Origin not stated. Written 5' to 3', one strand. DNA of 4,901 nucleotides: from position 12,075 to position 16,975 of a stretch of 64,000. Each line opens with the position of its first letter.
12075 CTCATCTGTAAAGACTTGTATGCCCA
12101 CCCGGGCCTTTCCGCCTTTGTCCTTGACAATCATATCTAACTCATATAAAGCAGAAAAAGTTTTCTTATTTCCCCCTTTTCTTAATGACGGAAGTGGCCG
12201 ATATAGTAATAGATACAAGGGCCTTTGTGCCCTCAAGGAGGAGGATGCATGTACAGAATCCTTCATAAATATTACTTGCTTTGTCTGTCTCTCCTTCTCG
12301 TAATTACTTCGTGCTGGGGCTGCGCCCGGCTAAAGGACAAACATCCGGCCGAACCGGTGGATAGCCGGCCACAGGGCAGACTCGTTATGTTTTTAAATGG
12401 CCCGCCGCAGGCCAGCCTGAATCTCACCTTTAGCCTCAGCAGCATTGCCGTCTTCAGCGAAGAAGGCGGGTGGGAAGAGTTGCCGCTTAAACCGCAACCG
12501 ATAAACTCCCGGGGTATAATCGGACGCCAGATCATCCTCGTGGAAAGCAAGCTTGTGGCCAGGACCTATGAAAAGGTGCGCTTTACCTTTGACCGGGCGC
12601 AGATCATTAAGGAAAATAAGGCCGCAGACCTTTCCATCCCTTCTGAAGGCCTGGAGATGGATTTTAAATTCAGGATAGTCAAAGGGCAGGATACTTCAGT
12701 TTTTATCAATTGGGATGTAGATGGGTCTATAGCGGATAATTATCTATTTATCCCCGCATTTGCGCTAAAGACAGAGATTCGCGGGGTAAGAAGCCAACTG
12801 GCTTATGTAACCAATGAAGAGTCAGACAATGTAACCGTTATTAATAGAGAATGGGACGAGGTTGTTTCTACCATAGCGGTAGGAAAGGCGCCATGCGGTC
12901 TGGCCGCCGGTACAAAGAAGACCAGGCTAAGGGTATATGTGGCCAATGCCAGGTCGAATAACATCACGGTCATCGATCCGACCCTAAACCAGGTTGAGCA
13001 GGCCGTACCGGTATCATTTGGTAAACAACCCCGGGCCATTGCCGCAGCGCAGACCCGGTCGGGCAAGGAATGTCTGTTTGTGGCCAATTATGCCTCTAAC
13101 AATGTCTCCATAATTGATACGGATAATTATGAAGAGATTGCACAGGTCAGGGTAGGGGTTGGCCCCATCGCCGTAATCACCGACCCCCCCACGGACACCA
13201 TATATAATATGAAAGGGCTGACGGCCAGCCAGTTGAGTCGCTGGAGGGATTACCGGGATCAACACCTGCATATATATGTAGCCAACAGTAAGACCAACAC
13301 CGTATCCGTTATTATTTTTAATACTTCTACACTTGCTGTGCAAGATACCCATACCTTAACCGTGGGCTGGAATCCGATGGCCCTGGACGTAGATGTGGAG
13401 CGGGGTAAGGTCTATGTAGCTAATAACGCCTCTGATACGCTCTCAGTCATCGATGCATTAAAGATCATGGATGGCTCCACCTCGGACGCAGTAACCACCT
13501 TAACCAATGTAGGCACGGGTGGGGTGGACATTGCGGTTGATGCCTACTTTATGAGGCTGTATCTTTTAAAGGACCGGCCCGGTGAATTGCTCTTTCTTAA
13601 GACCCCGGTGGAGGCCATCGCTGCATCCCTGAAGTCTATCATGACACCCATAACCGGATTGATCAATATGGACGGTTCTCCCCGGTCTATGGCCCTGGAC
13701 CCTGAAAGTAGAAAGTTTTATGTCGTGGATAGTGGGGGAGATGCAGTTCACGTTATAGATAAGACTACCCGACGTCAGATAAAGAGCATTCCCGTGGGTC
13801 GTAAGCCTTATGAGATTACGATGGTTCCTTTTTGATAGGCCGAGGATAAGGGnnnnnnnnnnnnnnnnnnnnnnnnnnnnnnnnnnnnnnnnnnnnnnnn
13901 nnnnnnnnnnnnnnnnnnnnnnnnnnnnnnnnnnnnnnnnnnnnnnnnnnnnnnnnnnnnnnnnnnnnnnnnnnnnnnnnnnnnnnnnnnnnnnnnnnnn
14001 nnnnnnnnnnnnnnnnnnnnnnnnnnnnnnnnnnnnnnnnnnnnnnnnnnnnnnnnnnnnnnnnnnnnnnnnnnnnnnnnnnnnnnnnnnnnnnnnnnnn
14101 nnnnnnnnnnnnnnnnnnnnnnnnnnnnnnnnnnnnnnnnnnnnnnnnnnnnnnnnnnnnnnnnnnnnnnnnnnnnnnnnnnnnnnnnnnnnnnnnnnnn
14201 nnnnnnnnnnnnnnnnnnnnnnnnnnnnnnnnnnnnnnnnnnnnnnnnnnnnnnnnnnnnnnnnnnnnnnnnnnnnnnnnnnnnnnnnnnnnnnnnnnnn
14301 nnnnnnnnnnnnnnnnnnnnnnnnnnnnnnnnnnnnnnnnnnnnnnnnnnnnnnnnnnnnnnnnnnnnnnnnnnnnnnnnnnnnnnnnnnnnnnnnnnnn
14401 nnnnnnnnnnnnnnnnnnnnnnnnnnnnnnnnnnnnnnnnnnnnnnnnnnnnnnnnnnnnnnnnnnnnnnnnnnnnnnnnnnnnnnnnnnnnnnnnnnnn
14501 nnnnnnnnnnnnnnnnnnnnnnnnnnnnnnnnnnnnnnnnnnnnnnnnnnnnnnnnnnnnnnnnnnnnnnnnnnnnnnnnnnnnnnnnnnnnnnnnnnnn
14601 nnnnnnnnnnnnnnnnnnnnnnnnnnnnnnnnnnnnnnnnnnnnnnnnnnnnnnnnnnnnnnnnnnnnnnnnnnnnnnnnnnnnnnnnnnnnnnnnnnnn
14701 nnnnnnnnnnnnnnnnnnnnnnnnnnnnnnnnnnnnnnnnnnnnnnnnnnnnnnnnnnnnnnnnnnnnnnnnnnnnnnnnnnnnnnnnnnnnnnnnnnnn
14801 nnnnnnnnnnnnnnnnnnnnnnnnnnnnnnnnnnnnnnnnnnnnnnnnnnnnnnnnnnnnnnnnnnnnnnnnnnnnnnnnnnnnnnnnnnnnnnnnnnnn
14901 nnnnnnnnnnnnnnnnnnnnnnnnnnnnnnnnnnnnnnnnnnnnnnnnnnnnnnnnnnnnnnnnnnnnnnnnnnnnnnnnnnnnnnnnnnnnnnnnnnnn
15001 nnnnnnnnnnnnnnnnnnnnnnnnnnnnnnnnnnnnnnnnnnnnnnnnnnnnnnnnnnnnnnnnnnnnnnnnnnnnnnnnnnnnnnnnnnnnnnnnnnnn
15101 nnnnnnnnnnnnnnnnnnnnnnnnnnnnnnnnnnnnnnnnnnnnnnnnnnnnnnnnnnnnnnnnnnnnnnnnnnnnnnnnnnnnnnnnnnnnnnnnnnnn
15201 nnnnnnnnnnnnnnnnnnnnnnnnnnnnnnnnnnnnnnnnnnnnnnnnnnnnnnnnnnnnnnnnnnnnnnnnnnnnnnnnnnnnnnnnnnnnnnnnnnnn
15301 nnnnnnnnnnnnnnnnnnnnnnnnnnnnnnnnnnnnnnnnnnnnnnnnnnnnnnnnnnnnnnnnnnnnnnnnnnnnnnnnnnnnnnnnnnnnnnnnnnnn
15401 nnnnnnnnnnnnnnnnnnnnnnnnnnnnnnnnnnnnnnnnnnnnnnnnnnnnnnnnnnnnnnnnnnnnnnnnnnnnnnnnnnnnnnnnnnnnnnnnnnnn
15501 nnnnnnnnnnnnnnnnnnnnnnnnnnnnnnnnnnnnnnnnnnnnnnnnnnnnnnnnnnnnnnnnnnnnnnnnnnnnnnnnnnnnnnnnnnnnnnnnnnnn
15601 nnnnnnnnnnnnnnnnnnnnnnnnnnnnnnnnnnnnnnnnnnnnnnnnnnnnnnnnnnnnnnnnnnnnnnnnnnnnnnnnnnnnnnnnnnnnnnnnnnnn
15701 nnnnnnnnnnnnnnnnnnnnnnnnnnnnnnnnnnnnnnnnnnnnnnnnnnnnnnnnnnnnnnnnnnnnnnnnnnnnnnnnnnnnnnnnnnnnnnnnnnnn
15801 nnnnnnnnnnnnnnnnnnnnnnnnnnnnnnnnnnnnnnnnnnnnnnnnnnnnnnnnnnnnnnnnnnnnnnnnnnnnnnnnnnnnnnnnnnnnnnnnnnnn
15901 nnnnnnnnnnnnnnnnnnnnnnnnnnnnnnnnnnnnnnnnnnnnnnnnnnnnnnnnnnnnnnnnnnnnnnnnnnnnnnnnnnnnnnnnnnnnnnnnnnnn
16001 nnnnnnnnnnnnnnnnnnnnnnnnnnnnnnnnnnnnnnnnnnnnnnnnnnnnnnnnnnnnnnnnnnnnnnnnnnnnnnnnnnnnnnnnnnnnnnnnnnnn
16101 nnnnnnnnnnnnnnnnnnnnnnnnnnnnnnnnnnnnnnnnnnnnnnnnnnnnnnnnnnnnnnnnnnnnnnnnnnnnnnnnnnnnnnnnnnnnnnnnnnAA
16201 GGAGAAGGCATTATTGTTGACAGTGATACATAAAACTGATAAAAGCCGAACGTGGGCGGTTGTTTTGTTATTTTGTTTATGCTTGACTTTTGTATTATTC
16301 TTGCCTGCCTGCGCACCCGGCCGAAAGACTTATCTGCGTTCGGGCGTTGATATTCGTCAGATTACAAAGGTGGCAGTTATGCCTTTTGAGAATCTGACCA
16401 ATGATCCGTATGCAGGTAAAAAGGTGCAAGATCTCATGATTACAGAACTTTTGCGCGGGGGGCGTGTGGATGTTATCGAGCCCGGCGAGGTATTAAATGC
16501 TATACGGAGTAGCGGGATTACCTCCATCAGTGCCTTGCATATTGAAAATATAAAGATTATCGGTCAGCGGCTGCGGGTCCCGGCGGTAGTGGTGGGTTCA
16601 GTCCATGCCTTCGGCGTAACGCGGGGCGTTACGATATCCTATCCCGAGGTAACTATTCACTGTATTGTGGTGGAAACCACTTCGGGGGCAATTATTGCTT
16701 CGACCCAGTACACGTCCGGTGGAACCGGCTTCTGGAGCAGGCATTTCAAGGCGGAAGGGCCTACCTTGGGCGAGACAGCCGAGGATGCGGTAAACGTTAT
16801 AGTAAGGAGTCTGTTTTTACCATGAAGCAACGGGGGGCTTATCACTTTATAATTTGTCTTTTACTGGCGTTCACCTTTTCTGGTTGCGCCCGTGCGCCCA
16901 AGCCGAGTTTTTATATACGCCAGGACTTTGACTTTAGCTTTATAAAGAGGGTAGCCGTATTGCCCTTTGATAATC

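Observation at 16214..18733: Three tandem paralogous lipoproteins (1+1+2 domains) of CsgG/LpoB/PelC-like fold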

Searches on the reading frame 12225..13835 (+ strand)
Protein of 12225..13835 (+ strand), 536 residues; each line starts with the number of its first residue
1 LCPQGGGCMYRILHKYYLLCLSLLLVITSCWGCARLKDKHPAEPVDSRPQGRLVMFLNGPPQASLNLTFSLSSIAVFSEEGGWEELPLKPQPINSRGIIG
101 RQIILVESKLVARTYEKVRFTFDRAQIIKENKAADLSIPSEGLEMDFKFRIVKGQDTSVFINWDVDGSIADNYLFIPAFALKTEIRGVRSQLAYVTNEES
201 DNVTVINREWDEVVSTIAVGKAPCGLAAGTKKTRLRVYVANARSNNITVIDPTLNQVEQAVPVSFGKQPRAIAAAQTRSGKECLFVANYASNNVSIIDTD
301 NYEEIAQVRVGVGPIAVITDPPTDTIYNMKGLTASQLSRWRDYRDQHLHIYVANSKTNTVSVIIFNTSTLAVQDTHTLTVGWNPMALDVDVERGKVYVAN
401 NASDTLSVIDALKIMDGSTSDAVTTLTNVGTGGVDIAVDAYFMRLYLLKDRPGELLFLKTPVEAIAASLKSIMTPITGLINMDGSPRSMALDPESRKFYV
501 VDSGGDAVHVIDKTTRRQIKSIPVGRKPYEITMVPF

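Call 3: search_protein_families(library=pfam, proteins=[window:12225-13835:+], max_evalue=1)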
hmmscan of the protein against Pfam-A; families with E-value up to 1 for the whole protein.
window:12225-13835:+ (536 aa): 5 families
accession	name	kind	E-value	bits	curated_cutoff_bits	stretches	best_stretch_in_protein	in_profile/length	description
PF21783.3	YNCE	-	1.4e-08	34.9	27.1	3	193-261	42-108/339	YNCE-like beta-propeller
PF10282.15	Lactonase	-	3.7e-07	30.1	21.7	2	323-431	24-133/344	Lactonase, 7-bladed beta-propeller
PF14321.11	DUF4382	-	5.8e-06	27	25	1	71-172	23-131/136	Domain of unknown function (DUF4382)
PF01436.27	NHL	-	0.013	16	20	0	347-362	12-27/28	NHL repeat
PF17801.7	Melibiase_C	-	0.16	12.5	22.9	0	347-390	3-34/71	Alpha galactosidase C-terminal beta sandwich domain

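Call 4: search_protein_families(library=ncbifam, proteins=[window:12225-13835:+], max_evalue=1)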
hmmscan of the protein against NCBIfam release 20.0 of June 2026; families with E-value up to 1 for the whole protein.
window:12225-13835:+ (536 aa): 12 families
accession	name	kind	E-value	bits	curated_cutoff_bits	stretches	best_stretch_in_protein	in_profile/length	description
TIGR02276.1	beta_rpt_yvtn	repeat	7.1e-46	153.9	27.85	6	496-532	4-40/42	beta-propeller repeat protein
TIGR03866.1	PQQ_ABC_repeats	subfamily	1.8e-32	112.6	287.3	3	190-328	10-141/310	PQQ-dependent catabolism-associated beta-propeller protein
NF052340.1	hydrazine_beta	equivalog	5.4e-18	65.2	560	4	237-317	47-122/372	hydrazine synthase subunit beta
NF052280.1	7_blade_YncE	equivalog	2.7e-15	56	400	2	389-524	134-256/338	7-bladed beta-propeller protein YncE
NF052342.1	hydrazine_BC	exception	8.7e-12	44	1250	4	192-273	94-174/690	hydrazine synthase subunit beta-gamma fusion subunit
NF052460.1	L-NosZ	equivalog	9.3e-09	34.3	700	4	195-266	148-217/480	clade III lactonase-type nitrous-oxide reductase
NF048007.1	MmpL3Stblzr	equivalog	4.8e-07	29.3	600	2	194-265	64-133/366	MmpL3/TtfA transport complex stabilizer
NF038015.2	AztD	exception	7e-05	21.7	400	1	496-534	316-354/356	zinc metallochaperone AztD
NF008258.1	PRK11028.1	equivalog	0.022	13.9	370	0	384-516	83-208/330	6-phosphogluconolactonase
TIGR03054.2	photo_alph_chp1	equivalog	0.083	13.1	55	0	493-525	40-72/138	photosynthetic complex assembly protein PuhC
NF053768.1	CIS12_fam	equivalog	0.15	10.7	860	0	486-525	88-127/715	CIS12 family contractile injection system protein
TIGR03907.1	QH_beta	equivalog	0.56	9.3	223.2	0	195-263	5-71/338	quinohemoprotein amine dehydrogenase subunit beta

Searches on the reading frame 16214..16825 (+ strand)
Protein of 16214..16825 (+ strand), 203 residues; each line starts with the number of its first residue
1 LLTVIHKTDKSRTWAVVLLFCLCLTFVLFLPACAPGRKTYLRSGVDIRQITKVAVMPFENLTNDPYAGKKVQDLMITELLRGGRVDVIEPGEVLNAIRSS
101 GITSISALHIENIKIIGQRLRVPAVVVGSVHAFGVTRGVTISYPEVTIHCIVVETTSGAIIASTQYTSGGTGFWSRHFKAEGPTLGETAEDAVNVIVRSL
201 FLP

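Call 3: search_protein_families(library=pfam, proteins=[window:16214-16825:+], max_evalue=1)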
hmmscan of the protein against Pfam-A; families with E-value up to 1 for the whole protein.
window:16214-16825:+ (203 aa): 3 families
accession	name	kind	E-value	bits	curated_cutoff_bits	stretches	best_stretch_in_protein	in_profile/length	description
PF10601.15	zf-LITAF-like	-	0.0093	16.5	23.8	1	2-37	16-52/70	LITAF-like zinc ribbon domain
PF04052.18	TolB_N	-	0.019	15.5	22.4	1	49-99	11-61/106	TolB amino-terminal domain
PF03783.19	CsgG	-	0.031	14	20.8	1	50-136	9-104/210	Curli production assembly/transport component CsgG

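Call 4: search_protein_families(library=ncbifam, proteins=[window:16214-16825:+], max_evalue=1)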
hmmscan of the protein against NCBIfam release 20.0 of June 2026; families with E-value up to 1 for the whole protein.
window:16214-16825:+ (203 aa): 2 families
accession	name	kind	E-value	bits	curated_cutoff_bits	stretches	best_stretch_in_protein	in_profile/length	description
NF058595.1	invert_tail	domain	0.065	13.6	37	1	4-37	43-75/113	lipo-invert putative C-terminal anchoring domain-containing protein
NF040553.1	SGO_0316_fam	subfamily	0.3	8.6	1400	1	132-197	428-493/1486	SGO_0316/SGO_0317 family LPXTG-anchored serine peptidase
